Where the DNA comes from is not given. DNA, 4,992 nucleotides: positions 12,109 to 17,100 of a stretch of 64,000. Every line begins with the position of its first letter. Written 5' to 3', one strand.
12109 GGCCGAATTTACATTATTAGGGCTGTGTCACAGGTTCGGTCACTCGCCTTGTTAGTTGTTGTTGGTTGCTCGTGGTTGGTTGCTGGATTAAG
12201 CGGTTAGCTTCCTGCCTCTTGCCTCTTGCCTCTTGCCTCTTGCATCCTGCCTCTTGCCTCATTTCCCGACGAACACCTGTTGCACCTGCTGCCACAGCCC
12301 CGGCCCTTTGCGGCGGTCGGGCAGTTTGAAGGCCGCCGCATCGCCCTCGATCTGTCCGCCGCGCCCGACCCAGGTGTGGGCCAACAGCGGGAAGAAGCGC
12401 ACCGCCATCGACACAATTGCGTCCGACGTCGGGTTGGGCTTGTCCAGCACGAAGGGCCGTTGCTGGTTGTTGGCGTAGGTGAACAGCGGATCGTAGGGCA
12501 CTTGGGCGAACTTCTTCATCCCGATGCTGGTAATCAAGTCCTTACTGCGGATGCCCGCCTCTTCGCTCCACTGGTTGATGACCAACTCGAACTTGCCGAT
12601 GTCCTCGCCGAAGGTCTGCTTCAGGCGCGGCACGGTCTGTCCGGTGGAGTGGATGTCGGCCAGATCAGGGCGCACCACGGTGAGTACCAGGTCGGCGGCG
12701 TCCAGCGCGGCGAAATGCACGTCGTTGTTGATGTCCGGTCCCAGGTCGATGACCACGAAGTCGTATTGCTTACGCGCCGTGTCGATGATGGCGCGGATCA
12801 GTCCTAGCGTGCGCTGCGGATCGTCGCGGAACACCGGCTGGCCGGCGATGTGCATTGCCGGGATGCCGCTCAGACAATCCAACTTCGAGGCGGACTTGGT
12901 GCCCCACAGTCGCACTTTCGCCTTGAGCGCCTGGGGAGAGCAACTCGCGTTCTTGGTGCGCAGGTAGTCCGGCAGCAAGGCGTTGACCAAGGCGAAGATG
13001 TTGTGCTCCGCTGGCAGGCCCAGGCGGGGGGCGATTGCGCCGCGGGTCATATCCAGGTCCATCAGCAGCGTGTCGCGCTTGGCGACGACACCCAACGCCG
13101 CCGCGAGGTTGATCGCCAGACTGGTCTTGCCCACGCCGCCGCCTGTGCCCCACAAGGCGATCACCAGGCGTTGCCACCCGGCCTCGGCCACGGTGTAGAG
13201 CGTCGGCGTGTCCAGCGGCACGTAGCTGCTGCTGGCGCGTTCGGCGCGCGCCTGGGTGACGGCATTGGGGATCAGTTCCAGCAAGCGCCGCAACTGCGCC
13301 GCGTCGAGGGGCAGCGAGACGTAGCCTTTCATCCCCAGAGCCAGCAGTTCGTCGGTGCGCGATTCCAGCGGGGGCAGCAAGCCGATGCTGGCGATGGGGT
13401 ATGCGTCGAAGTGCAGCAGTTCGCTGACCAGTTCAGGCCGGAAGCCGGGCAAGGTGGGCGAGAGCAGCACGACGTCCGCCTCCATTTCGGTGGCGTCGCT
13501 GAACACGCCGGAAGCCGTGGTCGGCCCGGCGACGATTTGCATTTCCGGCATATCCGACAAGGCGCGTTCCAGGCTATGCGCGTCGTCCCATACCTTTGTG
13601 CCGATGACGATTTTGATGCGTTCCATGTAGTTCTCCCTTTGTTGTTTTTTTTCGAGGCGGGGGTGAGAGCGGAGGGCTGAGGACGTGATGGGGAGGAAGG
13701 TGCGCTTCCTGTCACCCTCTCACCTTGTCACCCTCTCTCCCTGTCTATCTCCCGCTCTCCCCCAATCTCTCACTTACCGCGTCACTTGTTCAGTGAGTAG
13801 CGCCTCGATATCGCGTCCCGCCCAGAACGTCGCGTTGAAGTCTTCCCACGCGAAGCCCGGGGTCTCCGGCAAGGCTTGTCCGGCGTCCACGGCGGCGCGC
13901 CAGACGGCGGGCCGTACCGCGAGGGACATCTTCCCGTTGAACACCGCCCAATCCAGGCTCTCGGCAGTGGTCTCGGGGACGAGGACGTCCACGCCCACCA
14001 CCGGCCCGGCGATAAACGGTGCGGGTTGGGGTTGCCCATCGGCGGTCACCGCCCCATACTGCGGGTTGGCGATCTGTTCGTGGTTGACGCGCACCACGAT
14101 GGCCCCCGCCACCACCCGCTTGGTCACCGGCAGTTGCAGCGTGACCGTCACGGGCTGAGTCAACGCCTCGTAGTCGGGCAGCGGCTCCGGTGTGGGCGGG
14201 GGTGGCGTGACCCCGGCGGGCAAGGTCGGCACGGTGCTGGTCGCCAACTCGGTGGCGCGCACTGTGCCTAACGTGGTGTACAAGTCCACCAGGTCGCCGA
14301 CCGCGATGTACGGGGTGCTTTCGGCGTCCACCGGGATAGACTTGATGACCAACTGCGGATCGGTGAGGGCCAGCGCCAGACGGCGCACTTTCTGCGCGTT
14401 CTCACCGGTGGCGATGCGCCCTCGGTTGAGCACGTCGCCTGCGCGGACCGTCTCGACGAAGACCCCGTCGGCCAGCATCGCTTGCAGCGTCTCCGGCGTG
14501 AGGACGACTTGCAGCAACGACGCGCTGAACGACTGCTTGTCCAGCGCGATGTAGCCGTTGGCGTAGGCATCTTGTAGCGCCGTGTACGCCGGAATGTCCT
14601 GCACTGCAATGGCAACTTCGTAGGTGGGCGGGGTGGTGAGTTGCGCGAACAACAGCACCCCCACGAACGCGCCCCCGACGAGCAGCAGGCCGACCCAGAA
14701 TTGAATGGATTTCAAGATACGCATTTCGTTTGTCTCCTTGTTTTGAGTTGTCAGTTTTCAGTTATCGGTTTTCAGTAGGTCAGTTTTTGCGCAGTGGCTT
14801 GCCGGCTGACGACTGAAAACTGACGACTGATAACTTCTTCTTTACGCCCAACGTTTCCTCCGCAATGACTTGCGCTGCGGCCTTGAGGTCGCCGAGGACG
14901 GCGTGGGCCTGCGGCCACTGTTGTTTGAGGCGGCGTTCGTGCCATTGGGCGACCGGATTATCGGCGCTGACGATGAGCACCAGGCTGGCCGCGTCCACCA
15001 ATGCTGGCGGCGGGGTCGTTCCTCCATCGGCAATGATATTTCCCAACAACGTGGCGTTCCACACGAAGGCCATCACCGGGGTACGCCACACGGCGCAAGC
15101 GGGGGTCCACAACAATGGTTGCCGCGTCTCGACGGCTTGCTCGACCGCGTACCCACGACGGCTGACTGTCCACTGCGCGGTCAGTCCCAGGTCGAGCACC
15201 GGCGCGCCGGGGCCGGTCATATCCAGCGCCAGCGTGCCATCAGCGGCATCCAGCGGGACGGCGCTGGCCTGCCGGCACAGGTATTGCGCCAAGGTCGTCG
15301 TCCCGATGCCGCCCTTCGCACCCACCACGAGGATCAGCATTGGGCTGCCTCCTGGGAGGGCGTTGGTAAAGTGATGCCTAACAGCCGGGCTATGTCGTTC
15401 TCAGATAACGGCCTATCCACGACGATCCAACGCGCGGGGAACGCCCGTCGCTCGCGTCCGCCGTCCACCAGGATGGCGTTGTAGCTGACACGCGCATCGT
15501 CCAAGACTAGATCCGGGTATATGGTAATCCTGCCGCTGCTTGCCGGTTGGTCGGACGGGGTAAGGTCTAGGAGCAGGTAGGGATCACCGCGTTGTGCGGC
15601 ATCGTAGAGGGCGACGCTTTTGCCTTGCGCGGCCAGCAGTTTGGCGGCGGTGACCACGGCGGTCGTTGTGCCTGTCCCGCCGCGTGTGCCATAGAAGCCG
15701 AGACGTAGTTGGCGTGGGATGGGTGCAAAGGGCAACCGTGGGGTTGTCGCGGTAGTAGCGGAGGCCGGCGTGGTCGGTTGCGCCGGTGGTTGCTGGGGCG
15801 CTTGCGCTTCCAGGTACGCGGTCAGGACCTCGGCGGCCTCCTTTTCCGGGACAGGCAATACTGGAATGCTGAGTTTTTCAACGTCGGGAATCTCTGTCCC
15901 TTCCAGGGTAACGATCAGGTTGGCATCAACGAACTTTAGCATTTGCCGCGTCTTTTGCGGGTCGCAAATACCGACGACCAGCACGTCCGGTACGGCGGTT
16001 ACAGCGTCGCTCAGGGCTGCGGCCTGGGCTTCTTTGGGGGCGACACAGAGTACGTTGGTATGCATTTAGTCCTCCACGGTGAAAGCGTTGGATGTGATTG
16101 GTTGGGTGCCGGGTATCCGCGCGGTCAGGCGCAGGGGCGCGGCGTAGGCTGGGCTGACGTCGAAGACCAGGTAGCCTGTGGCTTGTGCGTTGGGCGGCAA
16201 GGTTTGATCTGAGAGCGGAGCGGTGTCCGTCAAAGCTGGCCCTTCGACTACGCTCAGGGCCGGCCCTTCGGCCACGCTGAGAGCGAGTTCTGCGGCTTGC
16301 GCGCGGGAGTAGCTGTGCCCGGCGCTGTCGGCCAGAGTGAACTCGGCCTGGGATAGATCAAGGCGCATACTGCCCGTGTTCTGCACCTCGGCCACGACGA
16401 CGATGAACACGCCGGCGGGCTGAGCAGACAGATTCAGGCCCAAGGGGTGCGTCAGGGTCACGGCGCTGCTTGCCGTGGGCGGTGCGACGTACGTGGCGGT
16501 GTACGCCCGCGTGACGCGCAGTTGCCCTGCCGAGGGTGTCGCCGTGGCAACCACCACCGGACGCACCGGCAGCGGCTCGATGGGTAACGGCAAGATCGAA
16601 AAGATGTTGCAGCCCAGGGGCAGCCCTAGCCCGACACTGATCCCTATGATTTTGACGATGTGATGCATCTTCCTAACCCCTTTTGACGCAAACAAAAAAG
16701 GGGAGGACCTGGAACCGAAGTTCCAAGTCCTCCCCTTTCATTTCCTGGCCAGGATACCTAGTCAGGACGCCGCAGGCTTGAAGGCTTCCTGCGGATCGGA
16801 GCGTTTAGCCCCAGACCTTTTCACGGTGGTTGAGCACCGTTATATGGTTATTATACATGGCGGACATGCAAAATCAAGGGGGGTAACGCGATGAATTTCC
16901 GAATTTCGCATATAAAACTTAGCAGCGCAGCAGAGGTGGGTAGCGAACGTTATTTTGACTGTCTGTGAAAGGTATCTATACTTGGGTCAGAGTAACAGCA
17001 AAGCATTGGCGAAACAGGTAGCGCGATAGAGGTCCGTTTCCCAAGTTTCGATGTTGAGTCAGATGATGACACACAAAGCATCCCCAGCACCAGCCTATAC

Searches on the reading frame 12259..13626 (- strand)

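Call 25: search_protein_families(library=pfam, proteins=[window:12259-13626:-], max_evalue=0.01)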
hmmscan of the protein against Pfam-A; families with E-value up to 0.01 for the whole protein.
window:12259-13626:- (455 aa): 4 families
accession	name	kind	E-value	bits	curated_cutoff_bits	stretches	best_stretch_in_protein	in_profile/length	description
PF13614.12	AAA_31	-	1.3e-11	45.2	27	1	155-323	3-152/177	AAA domain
PF01656.29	CbiA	-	7.5e-11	42.5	25.4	1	156-389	1-122/125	CobQ/CobB/MinD/ParA nucleotide binding domain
PF10609.15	ParA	-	8.5e-06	25.8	27.1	1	155-307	5-130/246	NUBPL iron-transfer P-loop NTPase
PF06564.18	CBP_BcsQ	-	0.00013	22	21.3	0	155-191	3-38/234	Cellulose biosynthesis protein BcsQ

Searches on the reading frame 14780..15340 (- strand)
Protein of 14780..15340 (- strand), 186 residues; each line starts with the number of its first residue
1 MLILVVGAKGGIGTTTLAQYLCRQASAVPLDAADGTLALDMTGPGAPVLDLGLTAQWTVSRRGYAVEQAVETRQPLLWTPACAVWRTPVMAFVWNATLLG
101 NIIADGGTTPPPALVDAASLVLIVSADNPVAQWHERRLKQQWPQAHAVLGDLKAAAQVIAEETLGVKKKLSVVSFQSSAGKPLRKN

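Call 25: search_protein_families(library=pfam, proteins=[window:14780-15340:-], max_evalue=0.01)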
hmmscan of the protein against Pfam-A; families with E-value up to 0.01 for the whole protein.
window:14780-15340:- (186 aa): 1 family
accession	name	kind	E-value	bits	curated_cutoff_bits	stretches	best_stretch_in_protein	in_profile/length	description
PF10609.15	ParA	-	0.0099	15.8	27.1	0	2-56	5-56/246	NUBPL iron-transfer P-loop NTPase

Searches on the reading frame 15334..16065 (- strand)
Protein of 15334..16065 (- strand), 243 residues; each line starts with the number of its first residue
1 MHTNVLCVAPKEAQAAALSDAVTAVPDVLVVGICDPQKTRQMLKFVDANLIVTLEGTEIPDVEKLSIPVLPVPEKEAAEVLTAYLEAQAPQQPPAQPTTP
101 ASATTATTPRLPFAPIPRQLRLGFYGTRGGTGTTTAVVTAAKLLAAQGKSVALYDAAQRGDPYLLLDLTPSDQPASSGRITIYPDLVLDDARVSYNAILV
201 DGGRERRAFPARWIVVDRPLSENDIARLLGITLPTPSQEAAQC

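Call 25: search_protein_families(library=pfam, proteins=[window:15334-16065:-], max_evalue=0.01)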
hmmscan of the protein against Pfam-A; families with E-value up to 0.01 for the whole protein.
window:15334-16065:- (243 aa): 3 families
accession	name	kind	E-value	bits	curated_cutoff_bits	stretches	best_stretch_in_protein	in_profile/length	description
PF01656.29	CbiA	-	0.00056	20.3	25.4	1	125-157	4-36/125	CobQ/CobB/MinD/ParA nucleotide binding domain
PF07015.17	VirC1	-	0.0017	18.2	24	1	125-157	7-39/231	VirC1 protein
PF13545.12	HTH_Crp_2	-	0.0056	17.1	27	0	214-238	17-41/70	Crp-like helix-turn-helix domain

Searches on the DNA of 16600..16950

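Call 8: search_rna_families(source=window, start=16600, end=16950, threshold=evalue, max_evalue=10, show_alignments=3)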
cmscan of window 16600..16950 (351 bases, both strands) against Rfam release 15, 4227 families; matches with E-value up to 10: 11.
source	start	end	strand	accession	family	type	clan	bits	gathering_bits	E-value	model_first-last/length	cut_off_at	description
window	16683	16746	+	RF02066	STnc320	Gene; sRNA;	-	25.5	50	0.0094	1-55/55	no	Salmonella enterica sRNA STnc320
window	16694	16740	-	RF04279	mir-H20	Gene; miRNA;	CL00141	22.5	99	0.064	1-82/82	no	mir-H20 microRNA precursor family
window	16690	16744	-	RF01264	snR83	Gene; snRNA; snoRNA; HACA-box;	CL00023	22.3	75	0.0042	59-113/308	no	Small nucleolar RNA snR83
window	16697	16738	-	RF03831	mir-627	Gene; miRNA;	-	20.2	86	0.066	24-65/87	no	mir-627 microRNA precursor family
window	16689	16747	-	RF03423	mir-962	Gene; miRNA;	-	18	70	0.55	12-81/92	no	mir-962 microRNA precursor family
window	16700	16735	-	RF00891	mir-671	Gene; miRNA;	-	16.9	65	3.3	1-84/84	no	mir-671 microRNA precursor family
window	16646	16746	+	RF02029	sraA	Gene; sRNA;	-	16.9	56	4.5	1-95/95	no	sraA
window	16694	16744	+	RF04341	Plastid-psbJ-5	Cis-reg;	CL00152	15.4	53.1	5.2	1-59/59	no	Plastid-psbJ-5 3UTR RNA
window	16703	16732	-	RF02521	Virus-PTE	Cis-reg;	-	15.1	80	2.4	1-85/85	no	Panicum mosaic virus cap-independent translation enhancer RNA (PTE)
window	16765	16824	+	RF03045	proV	Gene; sRNA;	-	10.4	88.5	5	1-149/149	no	proV RNA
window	16815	16833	-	RF01977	HOTAIRM1_3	Gene; lncRNA;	-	9.4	37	9.4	41-59/59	no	HOX antisense intergenic RNA myeloid 1 conserved region 3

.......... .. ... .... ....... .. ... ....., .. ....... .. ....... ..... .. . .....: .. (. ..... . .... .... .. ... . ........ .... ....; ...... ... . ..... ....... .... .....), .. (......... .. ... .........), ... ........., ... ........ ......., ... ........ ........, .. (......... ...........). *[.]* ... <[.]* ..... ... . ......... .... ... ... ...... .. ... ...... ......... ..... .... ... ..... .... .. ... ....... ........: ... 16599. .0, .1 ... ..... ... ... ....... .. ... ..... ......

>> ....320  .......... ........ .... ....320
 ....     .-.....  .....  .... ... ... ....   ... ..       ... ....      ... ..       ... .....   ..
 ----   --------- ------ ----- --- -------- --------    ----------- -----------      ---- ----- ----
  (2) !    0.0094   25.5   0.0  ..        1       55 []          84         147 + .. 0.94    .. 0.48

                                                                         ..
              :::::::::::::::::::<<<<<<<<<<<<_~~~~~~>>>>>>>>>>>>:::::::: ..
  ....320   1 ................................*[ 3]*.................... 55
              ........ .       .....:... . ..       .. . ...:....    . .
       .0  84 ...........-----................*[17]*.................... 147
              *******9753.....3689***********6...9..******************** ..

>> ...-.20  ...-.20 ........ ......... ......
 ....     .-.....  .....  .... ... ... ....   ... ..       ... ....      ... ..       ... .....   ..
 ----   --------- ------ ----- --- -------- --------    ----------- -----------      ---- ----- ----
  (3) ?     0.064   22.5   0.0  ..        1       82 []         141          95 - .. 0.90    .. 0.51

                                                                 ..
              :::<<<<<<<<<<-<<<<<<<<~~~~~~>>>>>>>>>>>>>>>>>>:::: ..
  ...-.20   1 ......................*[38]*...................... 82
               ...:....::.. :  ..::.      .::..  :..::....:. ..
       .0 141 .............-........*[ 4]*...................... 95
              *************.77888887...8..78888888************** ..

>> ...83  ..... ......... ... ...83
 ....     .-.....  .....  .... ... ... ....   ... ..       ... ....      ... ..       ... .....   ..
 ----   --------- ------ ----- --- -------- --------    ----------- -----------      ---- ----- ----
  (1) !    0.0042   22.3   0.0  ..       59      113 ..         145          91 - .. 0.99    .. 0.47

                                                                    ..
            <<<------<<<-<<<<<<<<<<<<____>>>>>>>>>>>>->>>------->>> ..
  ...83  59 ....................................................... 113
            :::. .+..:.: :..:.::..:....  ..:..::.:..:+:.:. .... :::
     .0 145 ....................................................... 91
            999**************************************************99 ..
